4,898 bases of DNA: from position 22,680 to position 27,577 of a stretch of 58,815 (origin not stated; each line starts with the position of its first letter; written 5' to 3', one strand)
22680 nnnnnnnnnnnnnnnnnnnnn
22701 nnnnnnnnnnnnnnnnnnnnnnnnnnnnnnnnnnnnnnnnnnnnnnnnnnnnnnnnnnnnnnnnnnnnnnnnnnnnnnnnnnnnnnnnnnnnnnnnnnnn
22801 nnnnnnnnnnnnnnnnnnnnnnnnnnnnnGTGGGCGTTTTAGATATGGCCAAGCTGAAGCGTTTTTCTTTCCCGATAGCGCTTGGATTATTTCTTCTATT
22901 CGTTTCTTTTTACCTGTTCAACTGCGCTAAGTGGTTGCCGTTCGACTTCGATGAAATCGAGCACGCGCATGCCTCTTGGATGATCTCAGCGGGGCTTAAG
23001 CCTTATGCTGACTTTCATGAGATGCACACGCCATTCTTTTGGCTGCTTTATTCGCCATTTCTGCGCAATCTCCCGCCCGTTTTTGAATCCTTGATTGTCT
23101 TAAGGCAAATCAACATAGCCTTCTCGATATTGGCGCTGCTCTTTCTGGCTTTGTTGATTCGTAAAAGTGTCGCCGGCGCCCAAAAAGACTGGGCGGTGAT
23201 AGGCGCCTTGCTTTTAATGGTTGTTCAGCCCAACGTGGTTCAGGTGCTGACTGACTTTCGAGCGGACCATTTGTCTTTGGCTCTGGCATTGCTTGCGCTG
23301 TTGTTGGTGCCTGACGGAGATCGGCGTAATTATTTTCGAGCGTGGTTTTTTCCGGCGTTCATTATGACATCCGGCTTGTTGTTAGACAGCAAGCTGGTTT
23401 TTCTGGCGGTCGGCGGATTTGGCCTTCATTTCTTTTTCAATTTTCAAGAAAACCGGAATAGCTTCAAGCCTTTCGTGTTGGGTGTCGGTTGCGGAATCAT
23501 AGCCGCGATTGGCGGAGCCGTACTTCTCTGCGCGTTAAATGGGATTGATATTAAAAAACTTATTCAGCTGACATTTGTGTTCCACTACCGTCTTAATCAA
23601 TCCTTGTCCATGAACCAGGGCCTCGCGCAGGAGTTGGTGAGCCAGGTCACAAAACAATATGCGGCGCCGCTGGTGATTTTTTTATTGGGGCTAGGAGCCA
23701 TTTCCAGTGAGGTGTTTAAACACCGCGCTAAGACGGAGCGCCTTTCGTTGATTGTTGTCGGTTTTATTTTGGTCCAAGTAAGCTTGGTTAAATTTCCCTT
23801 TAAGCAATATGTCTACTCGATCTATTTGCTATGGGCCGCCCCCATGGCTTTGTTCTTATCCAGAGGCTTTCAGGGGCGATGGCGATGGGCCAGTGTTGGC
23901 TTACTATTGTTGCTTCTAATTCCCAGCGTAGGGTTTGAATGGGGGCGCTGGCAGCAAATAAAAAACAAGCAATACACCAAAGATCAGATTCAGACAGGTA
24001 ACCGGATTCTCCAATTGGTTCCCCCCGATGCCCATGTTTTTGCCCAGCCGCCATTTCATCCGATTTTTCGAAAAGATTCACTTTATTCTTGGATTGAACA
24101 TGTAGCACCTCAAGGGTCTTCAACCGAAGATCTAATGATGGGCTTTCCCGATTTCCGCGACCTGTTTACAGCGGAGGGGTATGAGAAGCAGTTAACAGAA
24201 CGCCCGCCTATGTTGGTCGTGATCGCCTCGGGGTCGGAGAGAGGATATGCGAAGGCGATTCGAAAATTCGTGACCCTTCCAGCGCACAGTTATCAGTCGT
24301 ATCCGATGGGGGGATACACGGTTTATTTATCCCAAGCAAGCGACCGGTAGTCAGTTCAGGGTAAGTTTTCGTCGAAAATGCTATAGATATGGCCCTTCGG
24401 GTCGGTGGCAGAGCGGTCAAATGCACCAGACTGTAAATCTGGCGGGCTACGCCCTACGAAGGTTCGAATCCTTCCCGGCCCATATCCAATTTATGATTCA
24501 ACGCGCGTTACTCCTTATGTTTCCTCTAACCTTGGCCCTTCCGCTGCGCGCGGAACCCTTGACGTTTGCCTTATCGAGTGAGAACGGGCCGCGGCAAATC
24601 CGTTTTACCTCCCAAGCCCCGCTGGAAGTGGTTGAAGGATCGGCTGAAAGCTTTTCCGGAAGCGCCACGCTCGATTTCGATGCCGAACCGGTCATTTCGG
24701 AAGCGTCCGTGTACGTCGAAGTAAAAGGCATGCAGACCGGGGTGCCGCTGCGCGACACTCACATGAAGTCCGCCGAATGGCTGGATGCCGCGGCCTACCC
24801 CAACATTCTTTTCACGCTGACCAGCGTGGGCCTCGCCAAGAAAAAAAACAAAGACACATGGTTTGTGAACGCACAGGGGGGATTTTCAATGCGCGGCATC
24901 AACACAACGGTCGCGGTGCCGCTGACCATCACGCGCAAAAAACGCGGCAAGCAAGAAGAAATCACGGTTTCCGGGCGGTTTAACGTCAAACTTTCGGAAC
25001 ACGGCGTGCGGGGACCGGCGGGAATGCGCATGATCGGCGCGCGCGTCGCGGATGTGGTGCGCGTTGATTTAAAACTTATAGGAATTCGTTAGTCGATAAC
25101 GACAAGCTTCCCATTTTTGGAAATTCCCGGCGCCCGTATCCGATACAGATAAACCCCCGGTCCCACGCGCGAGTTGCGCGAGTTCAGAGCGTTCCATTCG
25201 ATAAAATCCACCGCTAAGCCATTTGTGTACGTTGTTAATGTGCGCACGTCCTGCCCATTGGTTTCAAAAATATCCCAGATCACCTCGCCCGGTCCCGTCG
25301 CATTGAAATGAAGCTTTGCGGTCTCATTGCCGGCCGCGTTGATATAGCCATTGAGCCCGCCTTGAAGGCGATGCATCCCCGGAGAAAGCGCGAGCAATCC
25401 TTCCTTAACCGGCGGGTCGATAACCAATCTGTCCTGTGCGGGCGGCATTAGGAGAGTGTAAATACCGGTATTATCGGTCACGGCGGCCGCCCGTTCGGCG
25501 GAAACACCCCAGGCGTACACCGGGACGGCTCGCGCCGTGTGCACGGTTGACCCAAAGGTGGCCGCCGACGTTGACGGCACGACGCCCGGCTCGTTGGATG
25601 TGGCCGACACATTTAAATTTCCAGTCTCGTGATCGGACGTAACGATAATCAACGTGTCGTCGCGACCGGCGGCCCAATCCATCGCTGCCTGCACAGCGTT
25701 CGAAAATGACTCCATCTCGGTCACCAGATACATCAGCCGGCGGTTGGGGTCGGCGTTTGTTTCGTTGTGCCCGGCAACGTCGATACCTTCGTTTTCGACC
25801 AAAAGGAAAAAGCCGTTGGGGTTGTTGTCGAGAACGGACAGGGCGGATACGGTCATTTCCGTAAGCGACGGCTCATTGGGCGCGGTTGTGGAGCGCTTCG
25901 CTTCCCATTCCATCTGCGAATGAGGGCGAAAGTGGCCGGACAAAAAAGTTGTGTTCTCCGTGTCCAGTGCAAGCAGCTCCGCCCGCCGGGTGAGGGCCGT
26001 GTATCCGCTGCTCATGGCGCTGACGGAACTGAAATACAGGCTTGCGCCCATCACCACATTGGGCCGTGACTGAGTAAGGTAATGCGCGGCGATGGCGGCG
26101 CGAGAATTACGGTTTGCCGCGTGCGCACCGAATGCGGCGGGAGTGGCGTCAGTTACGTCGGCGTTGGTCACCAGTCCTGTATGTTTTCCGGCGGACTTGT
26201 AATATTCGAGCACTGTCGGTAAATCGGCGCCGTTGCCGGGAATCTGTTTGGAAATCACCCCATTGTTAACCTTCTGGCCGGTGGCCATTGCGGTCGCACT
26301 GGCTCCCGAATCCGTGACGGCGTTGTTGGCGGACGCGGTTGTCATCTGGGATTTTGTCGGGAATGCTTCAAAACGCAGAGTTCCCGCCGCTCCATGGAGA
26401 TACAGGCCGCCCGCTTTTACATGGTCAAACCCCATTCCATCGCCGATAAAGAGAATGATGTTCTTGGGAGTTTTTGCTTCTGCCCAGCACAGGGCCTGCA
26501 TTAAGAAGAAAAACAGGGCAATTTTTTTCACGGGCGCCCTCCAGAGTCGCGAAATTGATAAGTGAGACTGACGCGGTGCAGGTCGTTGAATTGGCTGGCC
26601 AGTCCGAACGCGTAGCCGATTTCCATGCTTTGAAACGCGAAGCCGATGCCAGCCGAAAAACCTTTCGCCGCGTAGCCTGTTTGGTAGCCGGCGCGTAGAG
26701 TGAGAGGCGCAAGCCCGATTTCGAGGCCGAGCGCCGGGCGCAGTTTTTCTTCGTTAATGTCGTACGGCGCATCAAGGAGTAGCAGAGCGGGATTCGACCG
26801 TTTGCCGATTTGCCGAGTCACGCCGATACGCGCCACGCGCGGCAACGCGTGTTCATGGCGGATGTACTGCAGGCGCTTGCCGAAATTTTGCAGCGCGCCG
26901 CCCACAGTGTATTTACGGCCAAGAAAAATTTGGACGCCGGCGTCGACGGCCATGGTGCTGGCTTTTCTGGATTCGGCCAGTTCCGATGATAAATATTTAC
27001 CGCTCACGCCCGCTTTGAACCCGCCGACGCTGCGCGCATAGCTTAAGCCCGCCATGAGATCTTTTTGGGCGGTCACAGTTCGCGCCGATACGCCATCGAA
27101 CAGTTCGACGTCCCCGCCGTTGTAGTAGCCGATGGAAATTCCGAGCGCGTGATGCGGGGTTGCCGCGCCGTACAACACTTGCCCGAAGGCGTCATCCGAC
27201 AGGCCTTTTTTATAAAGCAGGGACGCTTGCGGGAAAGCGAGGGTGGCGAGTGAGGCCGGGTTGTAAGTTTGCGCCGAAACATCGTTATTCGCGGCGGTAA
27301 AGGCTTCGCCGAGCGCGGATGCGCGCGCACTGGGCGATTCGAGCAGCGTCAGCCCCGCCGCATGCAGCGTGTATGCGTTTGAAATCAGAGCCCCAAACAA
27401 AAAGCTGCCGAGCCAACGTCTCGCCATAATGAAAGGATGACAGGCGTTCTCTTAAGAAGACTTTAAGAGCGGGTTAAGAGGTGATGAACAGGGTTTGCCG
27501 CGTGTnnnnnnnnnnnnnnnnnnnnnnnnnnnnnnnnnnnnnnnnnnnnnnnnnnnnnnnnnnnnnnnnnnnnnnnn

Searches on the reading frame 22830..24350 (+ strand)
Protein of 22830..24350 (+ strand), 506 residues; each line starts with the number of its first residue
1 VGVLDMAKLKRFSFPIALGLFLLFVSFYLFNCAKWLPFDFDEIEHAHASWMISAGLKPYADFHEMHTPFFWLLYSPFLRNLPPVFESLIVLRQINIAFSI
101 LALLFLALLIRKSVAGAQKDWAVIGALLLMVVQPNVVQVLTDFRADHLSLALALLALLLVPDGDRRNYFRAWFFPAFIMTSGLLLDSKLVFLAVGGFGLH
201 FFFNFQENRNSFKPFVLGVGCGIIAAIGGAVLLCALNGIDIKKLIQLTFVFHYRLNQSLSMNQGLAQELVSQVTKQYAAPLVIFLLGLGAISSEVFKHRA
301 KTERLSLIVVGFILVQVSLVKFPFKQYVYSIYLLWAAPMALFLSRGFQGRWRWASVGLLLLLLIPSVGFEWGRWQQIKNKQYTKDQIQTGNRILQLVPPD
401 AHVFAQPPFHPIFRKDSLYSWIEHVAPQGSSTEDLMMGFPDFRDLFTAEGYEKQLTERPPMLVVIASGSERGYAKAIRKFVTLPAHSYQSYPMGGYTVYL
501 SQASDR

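Call 24: search_protein_families(library=pfam, proteins=[window:22830-24350:+], max_evalue=0.001)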
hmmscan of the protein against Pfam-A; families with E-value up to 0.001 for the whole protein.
window:22830-24350:+ (506 aa): 1 family
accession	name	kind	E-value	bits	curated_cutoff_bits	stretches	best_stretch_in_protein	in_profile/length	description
PF13231.12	PMT_2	-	0.00046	20.9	26.1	1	90-220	23-149/160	Dolichyl-phosphate-mannose-protein mannosyltransferase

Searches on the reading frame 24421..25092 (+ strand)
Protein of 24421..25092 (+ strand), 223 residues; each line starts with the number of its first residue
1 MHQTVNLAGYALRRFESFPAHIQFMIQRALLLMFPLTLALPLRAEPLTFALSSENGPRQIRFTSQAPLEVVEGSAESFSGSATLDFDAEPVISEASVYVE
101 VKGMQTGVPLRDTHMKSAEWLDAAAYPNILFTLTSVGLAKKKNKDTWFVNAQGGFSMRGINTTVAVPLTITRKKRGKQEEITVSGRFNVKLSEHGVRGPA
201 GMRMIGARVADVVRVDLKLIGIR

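Call 24: search_protein_families(library=pfam, proteins=[window:24421-25092:+], max_evalue=0.001)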
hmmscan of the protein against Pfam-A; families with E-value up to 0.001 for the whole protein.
window:24421-25092:+ (223 aa): 1 family
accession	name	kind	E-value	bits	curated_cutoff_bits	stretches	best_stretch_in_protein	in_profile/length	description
PF04264.18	YceI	-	8.4e-21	75.3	23.7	1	67-219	18-148/150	YceI-like domain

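Call 38: search_protein_families(library=ncbifam, proteins=[window:24421-25092:+], max_evalue=0.01)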
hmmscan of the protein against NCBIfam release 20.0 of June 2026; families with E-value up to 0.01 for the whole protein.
window:24421-25092:+ (223 aa): 1 family
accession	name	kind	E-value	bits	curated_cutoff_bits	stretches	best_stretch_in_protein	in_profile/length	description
NF002994.0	PRK03757.1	equivalog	2e-08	34.2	232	1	70-168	47-139/191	YceI family protein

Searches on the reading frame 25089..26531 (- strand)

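Call 24: search_protein_families(library=pfam, proteins=[window:25089-26531:-], max_evalue=0.001)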
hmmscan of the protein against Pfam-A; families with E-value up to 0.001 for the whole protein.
window:25089-26531:- (480 aa): 3 families
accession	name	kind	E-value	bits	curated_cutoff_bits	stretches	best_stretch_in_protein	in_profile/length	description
PF00245.25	Alk_phosphatase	-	6.6e-59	200.3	24.4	2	23-148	2-131/423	Alkaline phosphatase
PF01676.23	Metalloenzyme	-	0.00025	21.1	24.3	1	200-347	106-227/252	Metalloenzyme superfamily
PF00884.28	Sulfatase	-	0.00071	19.4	25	0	23-301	1-241/301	Sulfatase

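Call 38: search_protein_families(library=ncbifam, proteins=[window:25089-26531:-], max_evalue=0.01)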
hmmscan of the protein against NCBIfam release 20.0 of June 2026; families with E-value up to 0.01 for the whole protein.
window:25089-26531:- (480 aa): 3 families
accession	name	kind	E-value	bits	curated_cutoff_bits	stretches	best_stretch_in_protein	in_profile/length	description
NF007810.0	PRK10518.1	equivalog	1.8e-39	135.8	540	2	19-143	68-197/482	alkaline phosphatase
NF033707.1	T9SS_sortase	equivalog_domain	0.00014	19.7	420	1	416-467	1024-1077/1095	type IX secretion system sortase PorU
TIGR04183.1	Por_Secre_tail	domain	0.00049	20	23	1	407-478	11-71/72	T9SS type A sorting domain-containing protein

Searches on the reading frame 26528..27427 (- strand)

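Call 24: search_protein_families(library=pfam, proteins=[window:26528-27427:-], max_evalue=0.001)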
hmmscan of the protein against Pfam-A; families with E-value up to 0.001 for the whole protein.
window:26528-27427:- (299 aa): 1 family
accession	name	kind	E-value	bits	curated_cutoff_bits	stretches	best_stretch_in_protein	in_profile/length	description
PF19572.5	PorV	-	4.1e-07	30.2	27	1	25-153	13-155/243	Type IX secretion system protein PorV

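Call 38: search_protein_families(library=ncbifam, proteins=[window:26528-27427:-], max_evalue=0.01)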
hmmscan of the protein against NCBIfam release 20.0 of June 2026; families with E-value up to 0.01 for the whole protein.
window:26528-27427:- (299 aa): 4 families
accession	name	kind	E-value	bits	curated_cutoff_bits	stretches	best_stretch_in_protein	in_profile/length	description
NF033709.1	PorV_fam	subfamily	1.2e-36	126.9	90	1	28-292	7-326/326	PorV/PorQ family protein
NF033711.1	T9SS_PorQ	equivalog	7.5e-18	64.6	220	1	31-207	32-213/335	type IX secretion system protein PorQ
NF033710.1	T9SS_OM_PorV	equivalog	1.3e-15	57.5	250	1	28-205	29-229/367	type IX secretion system outer membrane channel protein PorV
NF052325.1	PorVQ2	equivalog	8.3e-05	21.6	325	0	33-64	35-66/354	putative type IX sorting system protein PorV2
